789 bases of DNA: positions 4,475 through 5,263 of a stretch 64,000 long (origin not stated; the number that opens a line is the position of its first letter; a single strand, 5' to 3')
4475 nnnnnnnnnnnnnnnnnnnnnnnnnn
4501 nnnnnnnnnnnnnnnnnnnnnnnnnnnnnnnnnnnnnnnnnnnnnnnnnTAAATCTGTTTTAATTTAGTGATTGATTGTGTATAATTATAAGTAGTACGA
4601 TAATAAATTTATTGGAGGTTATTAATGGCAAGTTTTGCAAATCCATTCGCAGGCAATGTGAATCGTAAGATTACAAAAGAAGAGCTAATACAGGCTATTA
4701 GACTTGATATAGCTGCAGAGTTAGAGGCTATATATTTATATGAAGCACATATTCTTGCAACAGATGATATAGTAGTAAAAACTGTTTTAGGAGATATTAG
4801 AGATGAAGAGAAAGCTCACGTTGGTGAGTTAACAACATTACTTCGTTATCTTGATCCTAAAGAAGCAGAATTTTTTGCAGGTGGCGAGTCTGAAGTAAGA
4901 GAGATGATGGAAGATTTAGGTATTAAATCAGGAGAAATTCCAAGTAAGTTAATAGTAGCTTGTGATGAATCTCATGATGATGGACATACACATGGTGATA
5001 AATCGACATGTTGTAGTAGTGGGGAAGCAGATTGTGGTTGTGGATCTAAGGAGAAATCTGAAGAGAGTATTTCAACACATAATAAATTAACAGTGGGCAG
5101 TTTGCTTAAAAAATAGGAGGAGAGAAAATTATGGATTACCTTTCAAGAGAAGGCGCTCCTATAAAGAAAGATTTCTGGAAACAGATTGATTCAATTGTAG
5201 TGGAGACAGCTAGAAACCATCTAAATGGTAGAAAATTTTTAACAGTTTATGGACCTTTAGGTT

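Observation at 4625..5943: Family-1 encapsulin operon whose ferritin-like cargo carries a Cys/His-rich insert in front of the targeting peptide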

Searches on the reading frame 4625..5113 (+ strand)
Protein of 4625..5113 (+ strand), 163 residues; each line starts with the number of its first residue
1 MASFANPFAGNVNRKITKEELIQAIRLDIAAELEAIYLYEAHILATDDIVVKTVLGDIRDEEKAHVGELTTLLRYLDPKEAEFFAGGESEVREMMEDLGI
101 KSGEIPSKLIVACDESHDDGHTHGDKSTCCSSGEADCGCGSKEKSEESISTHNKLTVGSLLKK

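Call 3: search_protein_families(library=pfam, proteins=[window:4625-5113:+], max_evalue=0.01)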
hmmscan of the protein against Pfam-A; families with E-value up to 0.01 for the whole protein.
window:4625-5113:+ (163 aa): 2 families
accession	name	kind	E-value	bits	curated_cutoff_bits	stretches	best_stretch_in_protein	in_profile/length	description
PF22277.2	EncFtn-like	-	6e-05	23.2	27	1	27-75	21-69/85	EncFtn-like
PF03232.19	COQ7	-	0.00035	20.7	23.5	1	21-74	3-57/169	Ubiquinone biosynthesis protein COQ7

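Call 4: search_protein_families(library=ncbifam, proteins=[window:4625-5113:+], max_evalue=0.01)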
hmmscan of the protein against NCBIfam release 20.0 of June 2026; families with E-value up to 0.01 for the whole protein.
window:4625-5113:+ (163 aa): 3 families
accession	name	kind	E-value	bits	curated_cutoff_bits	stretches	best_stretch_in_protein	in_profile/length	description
NF058679.1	EncB_fam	subfamily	5.5e-46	155.4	90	1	1-160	1-117/117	encapsulin nanocompartment ferritin-likeEncB family encapsulin nanocompartment ferritin-like cargo protein cargo protein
TIGR04535.1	ferrit_encaps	subfamily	1.1e-27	96.3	125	1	4-104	1-100/114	encapsulin-associated ferritin-like protein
NF058678.1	EncB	exception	9.7e-08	32.4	210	1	22-85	12-75/160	encapsulin nanocompartment ferritin-like cargo protein EncB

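Call 5: search_solved_structures(query=window:4625-5113:+, max_evalue=0.01, show_alignments=3)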
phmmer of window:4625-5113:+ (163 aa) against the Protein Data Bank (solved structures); distinct sequences matched with E-value up to 0.01: 13.
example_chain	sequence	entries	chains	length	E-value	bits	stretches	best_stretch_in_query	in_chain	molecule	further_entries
5n5e_e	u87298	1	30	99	1.9e-16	63.7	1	5-94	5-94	PFC_05175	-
2e0z_A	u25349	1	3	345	2.8e-15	59.9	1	6-95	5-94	Virus-like particle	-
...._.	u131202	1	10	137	1.1e-14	57.9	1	5-82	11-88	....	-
7s5k_A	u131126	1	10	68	8.2e-06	29.1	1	23-85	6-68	EncB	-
7s5c_A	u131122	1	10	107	1e-05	28.8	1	22-85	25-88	EncB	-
3k6c_A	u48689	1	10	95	0.00018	24.8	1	27-79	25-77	Uncharacterized protein NE0167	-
6suw_A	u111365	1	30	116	0.00028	24.2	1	15-83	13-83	Uncharacterized protein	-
5da5_A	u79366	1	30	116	0.0012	22.1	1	15-83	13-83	Rru_A0973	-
33bf_A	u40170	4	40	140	0.0015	21.8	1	15-83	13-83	Encapsulated ferritin-like protein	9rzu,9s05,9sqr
9viw_A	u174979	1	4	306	0.0057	19.9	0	18-77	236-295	Bacterioferritin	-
5l89_A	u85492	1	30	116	0.0068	19.6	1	15-83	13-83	Rru_A0973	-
6sv1_A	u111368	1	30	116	0.0082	19.4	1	15-83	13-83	Encapsulated Ferritin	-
5l8b_A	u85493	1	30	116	0.0084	19.3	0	15-83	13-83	Uncharacterized protein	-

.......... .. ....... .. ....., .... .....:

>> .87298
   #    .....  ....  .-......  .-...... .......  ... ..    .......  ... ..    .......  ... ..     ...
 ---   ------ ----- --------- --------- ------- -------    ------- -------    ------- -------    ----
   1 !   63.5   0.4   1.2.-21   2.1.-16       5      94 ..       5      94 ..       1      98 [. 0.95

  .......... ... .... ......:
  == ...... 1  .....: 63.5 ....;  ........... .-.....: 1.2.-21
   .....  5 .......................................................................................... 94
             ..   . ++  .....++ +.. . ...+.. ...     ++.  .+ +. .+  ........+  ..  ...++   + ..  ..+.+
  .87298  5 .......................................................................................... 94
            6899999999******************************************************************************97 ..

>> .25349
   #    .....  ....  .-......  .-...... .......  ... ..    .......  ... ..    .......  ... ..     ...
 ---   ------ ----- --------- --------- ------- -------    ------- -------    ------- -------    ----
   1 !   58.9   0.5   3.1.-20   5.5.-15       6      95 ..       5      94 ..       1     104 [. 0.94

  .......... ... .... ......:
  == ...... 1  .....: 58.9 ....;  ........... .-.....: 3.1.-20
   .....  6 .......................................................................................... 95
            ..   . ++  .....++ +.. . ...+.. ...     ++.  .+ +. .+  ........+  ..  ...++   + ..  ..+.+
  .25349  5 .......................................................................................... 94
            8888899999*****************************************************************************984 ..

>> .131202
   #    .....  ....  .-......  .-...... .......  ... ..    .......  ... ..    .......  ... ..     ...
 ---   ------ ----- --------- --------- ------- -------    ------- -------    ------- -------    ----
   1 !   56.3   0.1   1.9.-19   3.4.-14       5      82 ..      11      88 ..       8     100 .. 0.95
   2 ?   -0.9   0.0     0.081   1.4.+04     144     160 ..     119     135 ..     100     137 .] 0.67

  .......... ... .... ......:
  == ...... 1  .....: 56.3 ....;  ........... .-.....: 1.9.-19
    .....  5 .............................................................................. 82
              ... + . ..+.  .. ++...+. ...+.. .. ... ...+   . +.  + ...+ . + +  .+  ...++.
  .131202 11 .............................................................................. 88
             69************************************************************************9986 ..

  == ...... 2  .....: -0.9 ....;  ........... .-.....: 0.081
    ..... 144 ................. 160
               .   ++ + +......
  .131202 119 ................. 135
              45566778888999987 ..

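Call 6: find_homologous_proteins(query=window:4625-5113:+, max_evalue=0.001)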
Query window:4625-5113:+ (163 aa): 1138 proteins with E <= 0.001 among 1199 candidates; the best 120 are listed.
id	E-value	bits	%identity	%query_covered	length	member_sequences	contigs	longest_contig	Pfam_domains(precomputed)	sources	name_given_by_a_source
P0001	4.5e-101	353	100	100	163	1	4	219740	-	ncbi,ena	-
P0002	1.5e-89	316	90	100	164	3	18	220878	-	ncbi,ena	-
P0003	5.6e-74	265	82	100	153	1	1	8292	-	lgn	-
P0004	3.7e-68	246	80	100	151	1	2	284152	-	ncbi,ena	-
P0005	3.8e-67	243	81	100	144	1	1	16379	-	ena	-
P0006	2.9e-47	178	78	67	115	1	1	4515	PF03232.20,PF22277.3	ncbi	-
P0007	1.5e-46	176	79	65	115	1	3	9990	PF03232.20,PF22277.3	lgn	-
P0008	2.1e-46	176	79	65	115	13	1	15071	PF03232.20,PF22277.3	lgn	-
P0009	4.1e-46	175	79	65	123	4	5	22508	PF03232.20,PF22277.3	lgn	-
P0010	4.4e-46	175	80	63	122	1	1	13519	PF03232.20,PF22277.3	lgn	-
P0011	1.4e-45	173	73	69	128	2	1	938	PF03232.20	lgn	-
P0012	2.4e-45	172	78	65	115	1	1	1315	PF03232.20,PF22277.3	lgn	-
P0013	2.5e-45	172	79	65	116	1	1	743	PF22277.3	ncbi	-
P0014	3.8e-45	172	77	65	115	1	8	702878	PF03232.20,PF22277.3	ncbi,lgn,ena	-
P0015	5.7e-45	171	82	62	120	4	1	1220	PF03232.20,PF22277.3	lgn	-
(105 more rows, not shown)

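Call 9: list_cluster_members(proteins=[P0001, P0002, P0003, P0004, P0005])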
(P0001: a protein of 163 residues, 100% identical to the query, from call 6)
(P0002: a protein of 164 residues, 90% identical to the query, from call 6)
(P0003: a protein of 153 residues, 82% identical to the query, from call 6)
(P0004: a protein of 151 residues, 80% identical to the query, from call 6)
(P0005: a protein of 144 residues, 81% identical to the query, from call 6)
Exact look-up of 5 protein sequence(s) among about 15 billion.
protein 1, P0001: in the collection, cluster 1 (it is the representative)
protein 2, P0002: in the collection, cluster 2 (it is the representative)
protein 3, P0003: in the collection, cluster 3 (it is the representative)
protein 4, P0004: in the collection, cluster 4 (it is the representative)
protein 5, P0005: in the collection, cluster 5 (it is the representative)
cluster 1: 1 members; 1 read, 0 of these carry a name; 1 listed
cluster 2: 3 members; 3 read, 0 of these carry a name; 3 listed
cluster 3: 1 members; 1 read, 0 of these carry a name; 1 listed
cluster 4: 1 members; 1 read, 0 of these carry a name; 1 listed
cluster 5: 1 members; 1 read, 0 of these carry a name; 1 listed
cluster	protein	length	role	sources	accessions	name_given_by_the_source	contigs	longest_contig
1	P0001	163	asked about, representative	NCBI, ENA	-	-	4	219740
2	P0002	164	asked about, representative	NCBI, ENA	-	-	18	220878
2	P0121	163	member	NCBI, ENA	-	-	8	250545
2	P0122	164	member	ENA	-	-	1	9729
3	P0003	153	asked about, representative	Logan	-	-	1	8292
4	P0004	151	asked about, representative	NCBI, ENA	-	-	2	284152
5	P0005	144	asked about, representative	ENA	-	-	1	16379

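Call 10: find_related_loci(query=window:4625-5113:+, collection=genome_contigs, flank=6000)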
Query window:4625-5113:+ (163 aa) in genome_contigs; peptide patterns used: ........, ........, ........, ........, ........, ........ (x = any residue, [..] = any of these).
437 stretches matched a pattern; 237 encode a relative of the query (tblastn E <= 1e-3); the best 80 are kept; 80 distinct loci.
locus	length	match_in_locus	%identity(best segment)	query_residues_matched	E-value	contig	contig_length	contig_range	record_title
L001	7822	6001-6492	90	1-163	1e-95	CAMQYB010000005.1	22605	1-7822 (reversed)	MAG TPA_asm: uncultured Deferribacteraceae bacterium isolate ERR3139990_bin.6_metaWRAP_v1.3_MAG genome assembly, contig:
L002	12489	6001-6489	91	1-163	2e-94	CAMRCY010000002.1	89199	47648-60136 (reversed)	MAG TPA_asm: uncultured Deferribacteraceae bacterium isolate ERR3140002_bin.1_metaWRAP_v1.3_MAG genome assembly, contig:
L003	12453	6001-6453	80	1-163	6e-78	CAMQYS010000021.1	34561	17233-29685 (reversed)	MAG TPA_asm: uncultured Deferribacteraceae bacterium isolate ERR3140049_bin.2_metaWRAP_v1.3_MAG genome assembly, contig:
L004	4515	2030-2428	67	1-133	2e-54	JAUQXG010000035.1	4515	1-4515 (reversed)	MAG: Lutispora sp. isolate BIN23 contig_21953, whole genome shotgun sequence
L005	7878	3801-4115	79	1-105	4e-52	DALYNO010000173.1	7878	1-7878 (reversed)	MAG TPA_asm: Anaerocolumna sp. isolate CTOTU46736 NODE_940_length_7878_cov_4.413908, whole genome shotgun sequence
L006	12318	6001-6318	77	1-106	4e-52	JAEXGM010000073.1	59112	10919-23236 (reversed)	MAG: Bacillota bacterium isolate OH_HBB_66 k127_116908, whole genome shotgun sequence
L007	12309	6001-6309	81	1-103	1e-51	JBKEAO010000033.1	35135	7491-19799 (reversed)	MAG: Anaerocolumna sp. isolate VLC_096 c_000001004572, whole genome shotgun sequence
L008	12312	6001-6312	77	1-104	4e-51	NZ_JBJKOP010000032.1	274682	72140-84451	MAG: Caproicibacter sp. isolate Bin_3 S1Ck127_3198_flag_0_multi_191.9861_len_274682, whole genome shotgun sequence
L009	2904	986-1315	74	1-110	6e-51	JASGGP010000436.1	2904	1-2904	MAG: Lacrimispora sp. isolate 5H035 JMF-2111-06-0005.hyb.bin.35_435, whole genome shotgun sequence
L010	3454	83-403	77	1-107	8e-51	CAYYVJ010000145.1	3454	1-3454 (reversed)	MAG TPA_asm: uncultured Lachnospiraceae bacterium isolate SRP294416_co2_349 genome assembly, contig: NODE_59283_length_3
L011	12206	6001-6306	78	1-102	2e-50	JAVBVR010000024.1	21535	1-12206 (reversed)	MAG: Anaerovoracaceae bacterium isolate ZNE14_Bin14 all_Scaff006365, whole genome shotgun sequence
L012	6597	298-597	81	1-100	2e-50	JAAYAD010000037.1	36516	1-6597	MAG: Clostridiaceae bacterium isolate AS02xzSISU_79 54440_AS02, whole genome shotgun sequence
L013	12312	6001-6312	78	1-104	5e-50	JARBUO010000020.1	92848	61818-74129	MAG: Bacillota bacterium isolate L_E1_T20_C_bin.72 scaffold_1350, whole genome shotgun sequence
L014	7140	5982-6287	78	1-102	1e-49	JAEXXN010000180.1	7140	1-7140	MAG: Bacillota bacterium isolate OH_HDB_150 k127_1231523, whole genome shotgun sequence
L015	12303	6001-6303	81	1-101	2e-49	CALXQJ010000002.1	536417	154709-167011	MAG: uncultured Spirochaetes bacterium isolate E21__bin371 genome assembly, contig: E21__k127_4095675, whole genome shot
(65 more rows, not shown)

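Call 18: find_encoding_contigs(protein=P0001, flank=3000, max_places=4)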
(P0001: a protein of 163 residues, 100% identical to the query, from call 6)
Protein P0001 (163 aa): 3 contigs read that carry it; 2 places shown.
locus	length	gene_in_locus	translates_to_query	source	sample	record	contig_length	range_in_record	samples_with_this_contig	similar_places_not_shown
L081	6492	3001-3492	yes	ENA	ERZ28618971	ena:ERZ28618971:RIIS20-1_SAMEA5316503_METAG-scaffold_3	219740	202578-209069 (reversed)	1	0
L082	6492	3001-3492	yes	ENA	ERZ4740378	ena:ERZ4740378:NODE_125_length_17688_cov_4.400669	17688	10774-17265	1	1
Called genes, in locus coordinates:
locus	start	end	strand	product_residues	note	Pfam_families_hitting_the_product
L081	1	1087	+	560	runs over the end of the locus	-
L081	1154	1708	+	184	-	PF01641:SelR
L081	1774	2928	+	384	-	PF01625:PMSR, PF01641:SelR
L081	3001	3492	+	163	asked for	-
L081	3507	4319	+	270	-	PF04454:Linocin_M18, PF09950:Major_capside (weak)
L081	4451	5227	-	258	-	-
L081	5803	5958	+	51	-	-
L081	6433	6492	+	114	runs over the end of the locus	-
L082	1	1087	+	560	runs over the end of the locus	-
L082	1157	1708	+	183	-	PF01641:SelR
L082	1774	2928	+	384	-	PF01625:PMSR, PF01641:SelR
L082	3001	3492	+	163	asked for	-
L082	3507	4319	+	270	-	PF04454:Linocin_M18, PF09950:Major_capside (weak)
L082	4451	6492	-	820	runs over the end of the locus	?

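Call 19: find_encoding_contigs(protein=P0003, flank=5000, max_places=2)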
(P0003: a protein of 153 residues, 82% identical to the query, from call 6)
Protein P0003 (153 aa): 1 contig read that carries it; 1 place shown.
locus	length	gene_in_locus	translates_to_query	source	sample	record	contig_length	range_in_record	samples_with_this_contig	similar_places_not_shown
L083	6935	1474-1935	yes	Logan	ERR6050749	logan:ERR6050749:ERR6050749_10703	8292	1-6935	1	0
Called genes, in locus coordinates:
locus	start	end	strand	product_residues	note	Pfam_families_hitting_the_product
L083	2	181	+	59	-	?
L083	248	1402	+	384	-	PF01625:PMSR, PF01641:SelR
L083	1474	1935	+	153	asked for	-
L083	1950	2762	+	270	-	PF04454:Linocin_M18, PF19774:DUF6260 (faint), PF09950:Major_capside (weak)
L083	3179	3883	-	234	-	PF02146:SIR2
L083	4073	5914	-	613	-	PF00009:GTP_EFTU, PF01926:MMR_HSR1 (weak), PF22042:EF-G_D2 (weak), PF03144:GTP_EFTU_D2 (weak), PF00679:EFG_C, PF21018:BipA_C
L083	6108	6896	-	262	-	PF09339:HTH_IclR, PF01614:IclR_C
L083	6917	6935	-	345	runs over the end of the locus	PF01594:AI-2E_transport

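Call 20: find_encoding_contigs(protein=P0005, flank=5000, max_places=2)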
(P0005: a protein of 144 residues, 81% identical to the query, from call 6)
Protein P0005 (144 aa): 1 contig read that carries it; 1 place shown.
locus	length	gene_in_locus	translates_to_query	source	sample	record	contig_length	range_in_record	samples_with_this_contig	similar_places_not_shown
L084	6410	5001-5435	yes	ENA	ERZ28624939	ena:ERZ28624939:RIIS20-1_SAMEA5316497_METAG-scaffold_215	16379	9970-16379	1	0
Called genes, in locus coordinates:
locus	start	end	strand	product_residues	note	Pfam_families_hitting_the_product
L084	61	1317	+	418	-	PF07581:Glug (faint)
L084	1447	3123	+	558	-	-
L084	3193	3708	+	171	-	PF01641:SelR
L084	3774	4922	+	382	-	PF01625:PMSR, PF01641:SelR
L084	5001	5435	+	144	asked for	-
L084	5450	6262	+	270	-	PF04454:Linocin_M18, PF09950:Major_capside (weak)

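Call 34: predict_structure(alignment_id=A1)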
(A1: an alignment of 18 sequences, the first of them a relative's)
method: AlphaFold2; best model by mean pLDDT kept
length: 163 residues; sequences in the alignment: 18
mean_pLDDT: 67.7   pTM: 0.47
mean pLDDT of the five models: 67.7, 66.7, 66.2, 64.6, 63.9
residues with pLDDT >= 90: 61; 70-90: 25; 50-70: 21; < 50: 56
segments of 3 or more residues with pLDDT < 50: 108-157
pLDDT, mean of each block of 10 residues (from residue 1): 56 81 93 95 95 97 95 91 76 73 51 37 36 34 33 46 47
secondary structure, 60 per line:
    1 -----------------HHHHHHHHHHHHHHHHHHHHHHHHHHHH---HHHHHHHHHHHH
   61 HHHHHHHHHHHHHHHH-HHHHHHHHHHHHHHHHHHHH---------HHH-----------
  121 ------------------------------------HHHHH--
elements in order: H18-45 H49-76 H78-97 H157-161

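Call 35: search_protein_representatives(protein=window:4625-5113:+)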
Query: 163 residues. Proteins with E-value up to 0.001 (for the whole library): 1065; up to 1e-10: 261; up to 1e-30: 4. The best 150 are listed.
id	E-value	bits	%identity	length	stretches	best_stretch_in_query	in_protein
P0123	5.1e-42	159.7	73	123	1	1-107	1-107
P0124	4.9e-36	140.3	64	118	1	1-105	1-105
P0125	7.5e-35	136.5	77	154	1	1-87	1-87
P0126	9.0e-31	123.2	79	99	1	1-77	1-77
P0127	1.4e-29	119.3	61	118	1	1-107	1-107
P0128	1.4e-28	116.1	56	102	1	1-101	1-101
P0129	2.7e-28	115.1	58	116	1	1-106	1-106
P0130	1.3e-27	113.0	60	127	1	1-102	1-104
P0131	1.1e-26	109.9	51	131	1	2-120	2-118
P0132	1.1e-25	106.7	58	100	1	3-101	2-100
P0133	4.8e-25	104.6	53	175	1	3-99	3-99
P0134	8.1e-25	103.9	54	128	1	1-104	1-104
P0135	6.8e-24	100.9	59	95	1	3-95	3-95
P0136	3.9e-23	98.4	61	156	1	3-84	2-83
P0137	5.8e-23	97.8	59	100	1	15-101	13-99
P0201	9.8e-16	74.4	35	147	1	1-146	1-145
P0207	1.6e-15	73.7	40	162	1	1-135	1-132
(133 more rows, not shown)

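Call 37: list_cluster_members(proteins=[P0201, P0207])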
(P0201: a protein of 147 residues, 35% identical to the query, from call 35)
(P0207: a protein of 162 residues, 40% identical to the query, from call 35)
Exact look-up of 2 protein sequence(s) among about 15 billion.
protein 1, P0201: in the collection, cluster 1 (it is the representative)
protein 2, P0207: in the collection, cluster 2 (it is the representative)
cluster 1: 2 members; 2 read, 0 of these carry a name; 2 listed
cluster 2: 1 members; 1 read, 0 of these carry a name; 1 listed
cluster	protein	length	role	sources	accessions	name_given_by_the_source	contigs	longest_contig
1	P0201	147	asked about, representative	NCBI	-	-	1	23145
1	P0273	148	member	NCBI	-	-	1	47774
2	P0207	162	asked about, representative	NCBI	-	-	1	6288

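Call 39: find_encoding_contigs(protein=P0201, flank=6000, max_places=2)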
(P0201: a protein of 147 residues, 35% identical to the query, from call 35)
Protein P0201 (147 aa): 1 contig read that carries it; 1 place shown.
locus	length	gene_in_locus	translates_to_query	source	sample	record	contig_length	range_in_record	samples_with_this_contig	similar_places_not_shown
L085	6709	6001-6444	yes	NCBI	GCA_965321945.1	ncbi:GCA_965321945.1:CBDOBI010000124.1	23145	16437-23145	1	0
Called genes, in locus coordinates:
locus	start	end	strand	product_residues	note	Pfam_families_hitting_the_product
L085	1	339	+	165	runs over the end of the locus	PF04138:GtrA_DPMS_TM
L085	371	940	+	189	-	PF08207:EFP_N, PF01132:EFP, PF09285:Elong-fact-P_C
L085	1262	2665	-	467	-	PF07719:TPR_2 (faint), PF12895:ANAPC3 (faint), PF13174:TPR_6 (faint), PF13428:TPR_14 (faint), PF13432:TPR_16 (faint), PF14561:TPR_20 (faint), PF14559:TPR_19 (faint), PF25062:ARM_TT21_N (weak), +5 more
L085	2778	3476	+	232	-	PF01479:S4, PF00849:PseudoU_synth_2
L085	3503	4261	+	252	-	PF00849:PseudoU_synth_2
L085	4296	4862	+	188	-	PF00156:Pribosyltran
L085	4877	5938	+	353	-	PF00933:Glyco_hydro_3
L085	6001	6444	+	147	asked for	-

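Call 40: find_encoding_contigs(protein=P0273, flank=6000, max_places=2)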
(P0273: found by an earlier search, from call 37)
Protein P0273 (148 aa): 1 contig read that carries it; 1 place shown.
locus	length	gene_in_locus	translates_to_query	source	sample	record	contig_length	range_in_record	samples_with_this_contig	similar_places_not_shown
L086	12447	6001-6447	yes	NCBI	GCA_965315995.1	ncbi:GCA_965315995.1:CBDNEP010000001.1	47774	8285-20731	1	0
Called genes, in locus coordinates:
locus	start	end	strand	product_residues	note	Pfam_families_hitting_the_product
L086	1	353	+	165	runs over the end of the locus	PF04138:GtrA_DPMS_TM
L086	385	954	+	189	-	PF08207:EFP_N, PF01132:EFP, PF09285:Elong-fact-P_C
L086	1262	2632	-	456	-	PF07719:TPR_2 (faint), PF12895:ANAPC3 (faint), PF13174:TPR_6 (faint), PF13428:TPR_14 (faint), PF14561:TPR_20 (faint), PF13432:TPR_16 (faint), PF14559:TPR_19 (faint), PF25062:ARM_TT21_N (weak), +5 more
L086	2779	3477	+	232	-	PF01479:S4, PF00849:PseudoU_synth_2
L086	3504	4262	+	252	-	PF00849:PseudoU_synth_2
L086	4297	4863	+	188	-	PF00156:Pribosyltran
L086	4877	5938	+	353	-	PF00933:Glyco_hydro_3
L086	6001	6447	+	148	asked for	PF02915:Rubrerythrin (weak)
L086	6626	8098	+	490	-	PF13472:Lipase_GDSL_2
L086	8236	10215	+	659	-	PF13472:Lipase_GDSL_2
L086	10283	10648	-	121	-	-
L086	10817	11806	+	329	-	PF01544:CorA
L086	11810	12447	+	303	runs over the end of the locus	PF00696:AA_kinase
